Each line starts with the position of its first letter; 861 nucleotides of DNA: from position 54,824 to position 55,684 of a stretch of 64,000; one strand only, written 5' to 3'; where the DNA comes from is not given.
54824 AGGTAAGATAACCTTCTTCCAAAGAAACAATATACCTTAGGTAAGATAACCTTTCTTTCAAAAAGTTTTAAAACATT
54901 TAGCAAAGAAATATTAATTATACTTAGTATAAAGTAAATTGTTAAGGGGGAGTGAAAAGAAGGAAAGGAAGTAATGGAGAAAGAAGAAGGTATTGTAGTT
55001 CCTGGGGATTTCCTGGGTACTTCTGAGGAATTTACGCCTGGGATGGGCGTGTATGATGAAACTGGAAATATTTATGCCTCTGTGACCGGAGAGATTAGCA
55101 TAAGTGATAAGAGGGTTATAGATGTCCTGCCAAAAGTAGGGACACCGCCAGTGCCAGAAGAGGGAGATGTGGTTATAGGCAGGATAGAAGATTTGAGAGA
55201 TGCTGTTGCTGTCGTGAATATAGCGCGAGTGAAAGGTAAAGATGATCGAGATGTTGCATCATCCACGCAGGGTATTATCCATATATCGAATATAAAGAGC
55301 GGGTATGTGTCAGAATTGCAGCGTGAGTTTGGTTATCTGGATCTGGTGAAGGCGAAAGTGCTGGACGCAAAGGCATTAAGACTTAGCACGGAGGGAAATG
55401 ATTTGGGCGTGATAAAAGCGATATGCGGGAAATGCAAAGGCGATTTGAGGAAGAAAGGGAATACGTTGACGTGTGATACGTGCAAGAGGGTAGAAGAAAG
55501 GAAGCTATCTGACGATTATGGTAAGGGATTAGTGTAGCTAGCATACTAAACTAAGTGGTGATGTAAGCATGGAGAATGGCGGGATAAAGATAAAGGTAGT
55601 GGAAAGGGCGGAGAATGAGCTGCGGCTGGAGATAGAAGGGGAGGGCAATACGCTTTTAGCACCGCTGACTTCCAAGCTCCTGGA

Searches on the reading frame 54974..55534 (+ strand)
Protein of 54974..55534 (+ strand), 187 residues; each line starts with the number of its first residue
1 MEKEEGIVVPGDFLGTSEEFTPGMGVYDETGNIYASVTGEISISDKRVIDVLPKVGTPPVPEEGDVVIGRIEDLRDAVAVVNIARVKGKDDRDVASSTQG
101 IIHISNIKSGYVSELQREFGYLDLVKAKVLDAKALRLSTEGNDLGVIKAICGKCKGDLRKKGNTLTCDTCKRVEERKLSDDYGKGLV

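Call 57: search_protein_families(library=pfam, proteins=[window:54974-55534:+], max_evalue=0.001)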
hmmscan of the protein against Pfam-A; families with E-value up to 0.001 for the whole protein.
window:54974-55534:+ (187 aa): 3 families
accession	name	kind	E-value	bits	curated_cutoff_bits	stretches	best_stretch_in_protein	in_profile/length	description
PF14382.12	ECR1_N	-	4.1e-13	49.3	27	1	7-43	1-37/38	Exosome complex exonuclease RRP4 N-terminal region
PF22625.2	ECR1_N_2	-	9.9e-06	25.7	27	1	7-53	3-49/51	Exosome RNA binding protein RRP4 N-terminal domain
PF10447.15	EXOSC1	-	1.7e-05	26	21.2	1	60-124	1-58/112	Exosome component EXOSC1/CSL4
